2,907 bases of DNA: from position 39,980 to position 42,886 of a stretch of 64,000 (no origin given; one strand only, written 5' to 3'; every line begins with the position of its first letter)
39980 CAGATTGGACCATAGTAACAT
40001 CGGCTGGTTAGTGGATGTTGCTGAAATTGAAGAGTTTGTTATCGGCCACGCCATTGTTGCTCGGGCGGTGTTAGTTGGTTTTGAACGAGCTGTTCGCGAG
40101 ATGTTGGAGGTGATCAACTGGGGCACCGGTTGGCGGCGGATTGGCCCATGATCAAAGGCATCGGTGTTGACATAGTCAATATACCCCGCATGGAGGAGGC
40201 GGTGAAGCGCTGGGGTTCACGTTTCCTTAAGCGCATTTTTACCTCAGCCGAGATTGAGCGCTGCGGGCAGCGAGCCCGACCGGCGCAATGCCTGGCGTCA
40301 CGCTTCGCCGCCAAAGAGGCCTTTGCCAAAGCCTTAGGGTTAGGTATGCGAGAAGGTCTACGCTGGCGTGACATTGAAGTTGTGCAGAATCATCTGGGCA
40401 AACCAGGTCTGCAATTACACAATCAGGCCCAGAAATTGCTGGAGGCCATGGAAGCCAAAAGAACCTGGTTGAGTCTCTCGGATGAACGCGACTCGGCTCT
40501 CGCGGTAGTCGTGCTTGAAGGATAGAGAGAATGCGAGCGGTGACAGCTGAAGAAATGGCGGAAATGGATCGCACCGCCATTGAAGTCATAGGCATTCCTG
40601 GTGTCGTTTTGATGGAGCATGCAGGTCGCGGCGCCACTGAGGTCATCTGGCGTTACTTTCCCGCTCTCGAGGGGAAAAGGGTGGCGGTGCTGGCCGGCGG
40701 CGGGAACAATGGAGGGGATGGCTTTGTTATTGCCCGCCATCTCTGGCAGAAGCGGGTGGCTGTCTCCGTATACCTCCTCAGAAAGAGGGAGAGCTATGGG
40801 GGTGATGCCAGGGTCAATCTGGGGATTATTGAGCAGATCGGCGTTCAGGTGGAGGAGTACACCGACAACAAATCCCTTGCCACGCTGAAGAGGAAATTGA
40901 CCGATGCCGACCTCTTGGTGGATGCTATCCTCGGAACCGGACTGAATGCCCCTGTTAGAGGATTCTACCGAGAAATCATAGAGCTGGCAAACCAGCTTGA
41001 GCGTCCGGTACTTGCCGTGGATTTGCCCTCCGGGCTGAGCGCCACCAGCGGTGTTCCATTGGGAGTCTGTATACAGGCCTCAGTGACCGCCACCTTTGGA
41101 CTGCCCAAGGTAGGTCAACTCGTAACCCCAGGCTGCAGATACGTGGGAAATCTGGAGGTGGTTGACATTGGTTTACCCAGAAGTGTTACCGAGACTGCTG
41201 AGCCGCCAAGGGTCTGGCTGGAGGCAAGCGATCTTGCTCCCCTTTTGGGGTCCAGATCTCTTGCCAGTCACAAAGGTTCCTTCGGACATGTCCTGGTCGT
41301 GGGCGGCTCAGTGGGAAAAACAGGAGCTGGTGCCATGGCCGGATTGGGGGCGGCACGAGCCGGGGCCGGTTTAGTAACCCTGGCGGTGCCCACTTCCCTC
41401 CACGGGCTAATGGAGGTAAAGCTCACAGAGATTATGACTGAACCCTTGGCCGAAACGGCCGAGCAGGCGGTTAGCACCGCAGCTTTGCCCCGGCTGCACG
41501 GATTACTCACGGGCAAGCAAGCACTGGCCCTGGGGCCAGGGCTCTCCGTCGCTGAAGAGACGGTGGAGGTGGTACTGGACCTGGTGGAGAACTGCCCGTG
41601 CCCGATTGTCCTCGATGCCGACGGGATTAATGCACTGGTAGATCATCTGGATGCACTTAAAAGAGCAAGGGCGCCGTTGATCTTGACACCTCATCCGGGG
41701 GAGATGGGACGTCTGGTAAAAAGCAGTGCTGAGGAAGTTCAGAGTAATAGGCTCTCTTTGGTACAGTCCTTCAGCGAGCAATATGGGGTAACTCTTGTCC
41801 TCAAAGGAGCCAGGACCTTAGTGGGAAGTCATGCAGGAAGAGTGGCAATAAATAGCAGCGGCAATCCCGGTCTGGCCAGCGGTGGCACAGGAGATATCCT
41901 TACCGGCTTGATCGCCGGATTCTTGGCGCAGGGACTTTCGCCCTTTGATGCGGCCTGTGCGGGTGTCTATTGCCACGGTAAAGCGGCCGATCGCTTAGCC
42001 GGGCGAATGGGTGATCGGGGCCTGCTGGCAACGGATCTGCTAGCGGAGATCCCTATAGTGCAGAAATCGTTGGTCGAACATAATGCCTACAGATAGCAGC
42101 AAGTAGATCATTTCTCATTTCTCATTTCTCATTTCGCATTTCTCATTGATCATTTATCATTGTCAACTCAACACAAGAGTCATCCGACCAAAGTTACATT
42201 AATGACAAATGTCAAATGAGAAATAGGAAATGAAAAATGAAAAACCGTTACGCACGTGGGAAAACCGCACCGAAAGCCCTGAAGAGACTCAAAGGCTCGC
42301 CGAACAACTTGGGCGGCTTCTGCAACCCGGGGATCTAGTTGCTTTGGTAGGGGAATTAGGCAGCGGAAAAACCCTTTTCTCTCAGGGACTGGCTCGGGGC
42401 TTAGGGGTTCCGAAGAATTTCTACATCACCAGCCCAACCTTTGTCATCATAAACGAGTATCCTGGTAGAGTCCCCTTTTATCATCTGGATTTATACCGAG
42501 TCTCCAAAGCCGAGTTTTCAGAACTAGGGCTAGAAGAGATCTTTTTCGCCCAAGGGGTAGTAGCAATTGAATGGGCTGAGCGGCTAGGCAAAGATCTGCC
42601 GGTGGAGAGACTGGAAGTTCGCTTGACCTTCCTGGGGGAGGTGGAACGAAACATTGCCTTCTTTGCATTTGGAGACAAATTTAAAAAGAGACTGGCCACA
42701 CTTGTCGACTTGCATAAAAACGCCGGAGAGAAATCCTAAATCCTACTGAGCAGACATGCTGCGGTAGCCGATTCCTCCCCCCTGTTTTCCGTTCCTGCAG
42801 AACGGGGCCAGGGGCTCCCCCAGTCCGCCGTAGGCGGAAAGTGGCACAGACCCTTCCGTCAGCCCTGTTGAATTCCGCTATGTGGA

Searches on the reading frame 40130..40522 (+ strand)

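Call 73: search_protein_families(library=pfam, proteins=[window:40130-40522:+], max_evalue=0.00001)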
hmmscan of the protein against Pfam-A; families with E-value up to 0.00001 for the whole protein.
window:40130-40522:+ (131 aa): 1 family
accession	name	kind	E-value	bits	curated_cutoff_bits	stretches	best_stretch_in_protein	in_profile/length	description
PF01648.25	ACPS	-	2.1e-21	76.5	25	1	10-106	1-98/111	4'-phosphopantetheinyl transferase superfamily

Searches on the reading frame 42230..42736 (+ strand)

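Call 73: search_protein_families(library=pfam, proteins=[window:42230-42736:+], max_evalue=0.00001)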
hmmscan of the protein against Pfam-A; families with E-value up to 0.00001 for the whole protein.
window:42230-42736:+ (169 aa): 1 family
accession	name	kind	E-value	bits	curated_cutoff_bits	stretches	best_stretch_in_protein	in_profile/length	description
PF02367.23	TsaE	-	7.3e-37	126.6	26.6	1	15-140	2-126/128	Threonylcarbamoyl adenosine biosynthesis protein TsaE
